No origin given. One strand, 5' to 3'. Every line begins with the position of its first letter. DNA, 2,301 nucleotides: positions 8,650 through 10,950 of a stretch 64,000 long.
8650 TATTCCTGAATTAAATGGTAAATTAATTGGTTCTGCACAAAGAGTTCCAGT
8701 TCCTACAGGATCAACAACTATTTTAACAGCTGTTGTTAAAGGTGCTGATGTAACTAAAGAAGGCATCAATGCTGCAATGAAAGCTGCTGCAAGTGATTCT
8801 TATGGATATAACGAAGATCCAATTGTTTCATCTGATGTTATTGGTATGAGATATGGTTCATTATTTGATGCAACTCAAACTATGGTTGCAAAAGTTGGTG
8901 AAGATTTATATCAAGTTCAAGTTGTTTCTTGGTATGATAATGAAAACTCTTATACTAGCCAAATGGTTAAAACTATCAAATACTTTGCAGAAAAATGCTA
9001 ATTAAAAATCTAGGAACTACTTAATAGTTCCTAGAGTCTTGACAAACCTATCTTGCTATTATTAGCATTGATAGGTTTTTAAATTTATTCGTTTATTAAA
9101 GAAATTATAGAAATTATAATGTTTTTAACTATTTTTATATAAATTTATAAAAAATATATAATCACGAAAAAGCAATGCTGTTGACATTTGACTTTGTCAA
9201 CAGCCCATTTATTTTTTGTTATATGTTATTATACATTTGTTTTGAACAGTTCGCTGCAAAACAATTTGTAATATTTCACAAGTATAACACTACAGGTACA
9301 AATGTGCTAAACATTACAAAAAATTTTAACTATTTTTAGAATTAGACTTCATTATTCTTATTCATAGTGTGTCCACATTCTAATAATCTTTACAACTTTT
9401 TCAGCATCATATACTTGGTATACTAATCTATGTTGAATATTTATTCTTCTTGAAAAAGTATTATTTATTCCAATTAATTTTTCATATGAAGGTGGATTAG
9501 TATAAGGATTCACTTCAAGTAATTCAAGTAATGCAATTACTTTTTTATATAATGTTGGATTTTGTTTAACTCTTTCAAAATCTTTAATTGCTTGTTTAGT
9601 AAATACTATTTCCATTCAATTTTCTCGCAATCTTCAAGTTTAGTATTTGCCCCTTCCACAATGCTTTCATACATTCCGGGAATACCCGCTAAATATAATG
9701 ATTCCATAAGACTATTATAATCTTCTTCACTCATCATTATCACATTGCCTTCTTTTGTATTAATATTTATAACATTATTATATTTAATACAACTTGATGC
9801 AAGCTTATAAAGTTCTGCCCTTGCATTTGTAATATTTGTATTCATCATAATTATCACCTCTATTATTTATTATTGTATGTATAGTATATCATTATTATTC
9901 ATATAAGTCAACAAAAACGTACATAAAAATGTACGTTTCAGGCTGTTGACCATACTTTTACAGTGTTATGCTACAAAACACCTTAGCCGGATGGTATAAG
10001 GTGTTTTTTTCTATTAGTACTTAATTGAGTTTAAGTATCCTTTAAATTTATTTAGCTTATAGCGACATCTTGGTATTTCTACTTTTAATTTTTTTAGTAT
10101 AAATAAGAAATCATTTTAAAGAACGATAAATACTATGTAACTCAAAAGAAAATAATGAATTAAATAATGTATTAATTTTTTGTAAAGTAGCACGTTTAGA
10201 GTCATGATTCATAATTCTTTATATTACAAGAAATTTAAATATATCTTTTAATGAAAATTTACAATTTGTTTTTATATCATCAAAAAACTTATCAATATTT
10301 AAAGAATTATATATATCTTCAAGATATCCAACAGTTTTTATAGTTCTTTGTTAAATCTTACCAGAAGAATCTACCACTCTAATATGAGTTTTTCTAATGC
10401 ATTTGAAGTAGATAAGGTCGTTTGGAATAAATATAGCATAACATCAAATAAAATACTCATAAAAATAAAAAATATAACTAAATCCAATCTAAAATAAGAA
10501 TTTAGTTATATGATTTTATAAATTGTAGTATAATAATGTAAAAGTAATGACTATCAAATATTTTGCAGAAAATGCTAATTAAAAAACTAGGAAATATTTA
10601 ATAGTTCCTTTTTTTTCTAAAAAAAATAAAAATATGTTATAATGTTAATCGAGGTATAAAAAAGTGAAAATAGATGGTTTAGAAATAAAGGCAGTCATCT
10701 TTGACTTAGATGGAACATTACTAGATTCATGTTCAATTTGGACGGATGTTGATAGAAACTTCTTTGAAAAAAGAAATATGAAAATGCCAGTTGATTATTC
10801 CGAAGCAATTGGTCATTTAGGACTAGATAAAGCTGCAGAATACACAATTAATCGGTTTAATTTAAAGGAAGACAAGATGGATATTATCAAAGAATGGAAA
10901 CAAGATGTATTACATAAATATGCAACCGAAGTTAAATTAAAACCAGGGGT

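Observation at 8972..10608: A ~1.5 kb insertion carrying yefM-yoeB, flanked by an imperfect ~60 bp duplication of the gap 3' end and terminator hairpin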

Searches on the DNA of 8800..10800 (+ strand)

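Call 26: search_dna_similar(query=window:9033-10549:+, collection=plasmids, mode=distant, max_rows=15)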
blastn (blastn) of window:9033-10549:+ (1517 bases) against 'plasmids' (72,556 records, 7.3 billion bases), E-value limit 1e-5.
Records with a match: 2; places in all: 2; records where one place covers at least 80% of the query: 0.
Best place of each record, by identity: 60-80% 2.
By first word of the organism name: Geminocystis 1; Acetoanaerobium 1.
By predicted mobility (MOB-suite, as given by PLSDB): non-mobilizable 2.
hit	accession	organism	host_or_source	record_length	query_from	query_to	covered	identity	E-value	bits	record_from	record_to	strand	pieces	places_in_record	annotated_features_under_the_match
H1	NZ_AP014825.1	Geminocystis sp. NIES-3709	-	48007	326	468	9%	74.0%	1e-14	90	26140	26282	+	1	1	Txe/YoeB family addiction module toxin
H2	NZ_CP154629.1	Acetoanaerobium noterae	cell culture,Sludge of a digestion ...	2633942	671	756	6%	75.6%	5e-6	62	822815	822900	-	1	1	none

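Call 27: search_dna_similar(query=window:9033-10549:+, collection=phages, mode=distant, max_rows=15)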
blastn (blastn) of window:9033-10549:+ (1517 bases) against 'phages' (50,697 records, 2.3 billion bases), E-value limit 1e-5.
No match.
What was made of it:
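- There is no DNA similarity to phages, and the plasmid collection gave only two short, weak matches inside the yefM-yoeB genes (calls 26, 27).
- Tried and rejected: Phages gave nothing, and plasmids gave only two short, weak matches inside the yefM-yoeB genes (calls 26, 27).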

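Call 36: search_rna_families(source=window, start=8800, end=10800, threshold=evalue, max_evalue=1)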
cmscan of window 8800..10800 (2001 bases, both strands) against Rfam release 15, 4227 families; matches with E-value up to 1: 2.
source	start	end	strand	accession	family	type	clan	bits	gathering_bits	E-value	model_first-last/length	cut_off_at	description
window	9944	10047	+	RF01770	rimP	Cis-reg; leader;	-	23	47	0.77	1-102/102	no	Gammaprotebacteria rimP leader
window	9154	9271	-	RF01447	S_pombe_snR98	Gene; snRNA; snoRNA; HACA-box;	-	19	40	0.15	1-212/212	no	small nucleolar RNA snR98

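Call 65: search_rna_families(sources=[L139, L142, L145, L140], threshold=gathering)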
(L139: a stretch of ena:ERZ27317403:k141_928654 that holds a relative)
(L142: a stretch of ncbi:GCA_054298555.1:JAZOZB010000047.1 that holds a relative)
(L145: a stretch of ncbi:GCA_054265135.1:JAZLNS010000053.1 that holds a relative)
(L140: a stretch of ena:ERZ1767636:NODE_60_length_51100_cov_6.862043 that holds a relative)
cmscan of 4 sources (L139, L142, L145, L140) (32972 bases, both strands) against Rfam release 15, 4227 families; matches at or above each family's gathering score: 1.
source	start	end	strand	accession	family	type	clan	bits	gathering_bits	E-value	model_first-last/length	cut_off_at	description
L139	6639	6718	+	RF01750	ZMP-ZTP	Cis-reg; riboswitch;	-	52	39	7.3e-06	1-86/86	no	ZMP/ZTP riboswitch aptamer (pfl RNA motif)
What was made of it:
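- Tried and rejected: None found (calls 36, 65).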

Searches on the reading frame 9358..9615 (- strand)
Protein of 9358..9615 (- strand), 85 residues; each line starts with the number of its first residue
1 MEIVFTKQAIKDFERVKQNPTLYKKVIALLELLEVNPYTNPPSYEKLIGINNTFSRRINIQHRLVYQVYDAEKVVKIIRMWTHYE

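Call 5: search_protein_families(library=pfam, proteins=[window:9358-9615:-])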
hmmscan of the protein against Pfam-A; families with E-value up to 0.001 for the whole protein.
window:9358-9615:- (85 aa): 2 families
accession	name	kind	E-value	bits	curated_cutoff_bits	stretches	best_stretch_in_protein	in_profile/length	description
PF06769.20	YoeB_toxin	-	1.7e-08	34.8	27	1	5-84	1-80/80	YoeB-like toxin of bacterial type II toxin-antitoxin system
PF05016.21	ParE_toxin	-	3.2e-08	34.5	23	1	3-83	1-85/89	ParE toxin of type II toxin-antitoxin system, parDE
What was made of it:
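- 9358..9615 (-): yoeB toxin, 85 aa; the C-terminal W-T-H-Y-E is present. Pfam YoeB_toxin 34.8 bits (cut-off 27) (call 5).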

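Call 30: find_related_loci(query=window:9358-9615:-, collection=viral_contigs, flank=3000)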
Query window:9358-9615:- (85 aa) in viral_contigs; peptide patterns used: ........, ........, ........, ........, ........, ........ (x = any residue, [..] = any of these).
63 stretches matched a pattern; 42 encode a relative of the query (tblastn E <= 1e-3); 42 distinct loci.
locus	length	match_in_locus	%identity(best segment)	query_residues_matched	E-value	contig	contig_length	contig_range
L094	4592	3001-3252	64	3-85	4e-31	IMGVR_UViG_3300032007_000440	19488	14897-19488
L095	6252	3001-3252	60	2-85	2e-30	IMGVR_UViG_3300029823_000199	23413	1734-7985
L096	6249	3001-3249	60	3-85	3e-29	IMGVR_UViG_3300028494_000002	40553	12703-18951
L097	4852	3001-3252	59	2-85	6e-29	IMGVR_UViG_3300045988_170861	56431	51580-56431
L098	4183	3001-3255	54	3-85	4e-28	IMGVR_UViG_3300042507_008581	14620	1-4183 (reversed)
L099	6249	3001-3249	56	2-85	4e-28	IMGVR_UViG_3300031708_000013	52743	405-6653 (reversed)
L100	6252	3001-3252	56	2-85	4e-28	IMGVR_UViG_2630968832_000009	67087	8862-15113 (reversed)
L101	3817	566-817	55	2-85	5e-28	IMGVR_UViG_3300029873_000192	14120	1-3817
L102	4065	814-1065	55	2-85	5e-28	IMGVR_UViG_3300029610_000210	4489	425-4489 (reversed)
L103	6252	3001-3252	55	2-85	5e-28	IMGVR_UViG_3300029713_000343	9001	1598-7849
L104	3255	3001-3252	55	2-85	6e-28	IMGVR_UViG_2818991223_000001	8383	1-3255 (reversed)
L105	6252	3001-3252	55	2-85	9e-28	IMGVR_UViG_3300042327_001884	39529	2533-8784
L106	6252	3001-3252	56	2-85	1e-27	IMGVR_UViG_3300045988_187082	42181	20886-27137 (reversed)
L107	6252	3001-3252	52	3-84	3e-27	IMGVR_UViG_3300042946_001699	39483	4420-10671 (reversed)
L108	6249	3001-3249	58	3-85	5e-27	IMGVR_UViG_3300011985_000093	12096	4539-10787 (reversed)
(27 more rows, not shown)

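Call 32: find_encoding_contigs(protein=window:9358-9615:-, flank=4000, max_places=10)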
Protein window:9358-9615:- (85 aa): 3 contigs read that carry it; 2 places shown.
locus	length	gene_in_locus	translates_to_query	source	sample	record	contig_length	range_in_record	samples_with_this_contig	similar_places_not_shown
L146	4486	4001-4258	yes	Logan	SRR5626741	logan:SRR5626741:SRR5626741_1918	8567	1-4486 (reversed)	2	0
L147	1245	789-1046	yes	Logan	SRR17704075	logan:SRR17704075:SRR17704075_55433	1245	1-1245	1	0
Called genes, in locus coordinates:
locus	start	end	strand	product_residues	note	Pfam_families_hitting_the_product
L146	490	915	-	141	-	PF09424:YqeY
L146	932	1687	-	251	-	-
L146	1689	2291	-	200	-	PF01648:ACPS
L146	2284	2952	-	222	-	PF00702:Hydrolase, PF13419:HAD_2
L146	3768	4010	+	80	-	PF02604:PhdYeFM_antitox (weak)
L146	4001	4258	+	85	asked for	PF05016:ParE_toxin, PF06769:YoeB_toxin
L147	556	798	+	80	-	PF02604:PhdYeFM_antitox (weak)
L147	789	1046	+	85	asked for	PF05016:ParE_toxin, PF06769:YoeB_toxin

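Call 62: search_solved_structures(query=window:9358-9615:-, max_evalue=0.001, show_alignments=2)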
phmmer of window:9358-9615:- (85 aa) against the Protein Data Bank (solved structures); distinct sequences matched with E-value up to 0.001: 4.
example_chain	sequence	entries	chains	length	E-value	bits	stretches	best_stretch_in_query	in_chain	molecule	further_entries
7v5y_E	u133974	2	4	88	1.4e-10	44.7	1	8-85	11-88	Putative mRNA interferase YoeB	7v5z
7v6w_F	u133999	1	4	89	1.6e-10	44.5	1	8-85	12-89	Putative mRNA interferase YoeB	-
7bwf_A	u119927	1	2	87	3.6e-06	30.6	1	2-78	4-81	Addiction module antitoxin RelB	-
6l8e_E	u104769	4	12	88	4.3e-06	30.4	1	2-78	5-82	YoeB toxin | YoeB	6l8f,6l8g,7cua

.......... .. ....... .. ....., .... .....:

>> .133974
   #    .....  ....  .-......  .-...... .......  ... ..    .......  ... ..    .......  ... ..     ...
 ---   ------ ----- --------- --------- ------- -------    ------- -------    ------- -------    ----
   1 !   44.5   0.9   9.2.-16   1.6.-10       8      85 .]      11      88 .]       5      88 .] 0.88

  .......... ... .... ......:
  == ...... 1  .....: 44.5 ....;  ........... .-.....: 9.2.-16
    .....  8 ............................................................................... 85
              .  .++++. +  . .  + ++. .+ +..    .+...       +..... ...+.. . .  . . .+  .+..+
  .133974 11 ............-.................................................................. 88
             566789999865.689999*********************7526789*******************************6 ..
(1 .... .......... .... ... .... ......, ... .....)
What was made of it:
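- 9358..9615 (-): Matches YoeB in solved structure 7v5y, E = 1e-10 (call 62).
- On YefM-YoeB type II toxin-antitoxin system: The protein ends W-T-H-Y-E, aligned to W-S-H-Y-D of YoeB in 7v5y (call 62).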
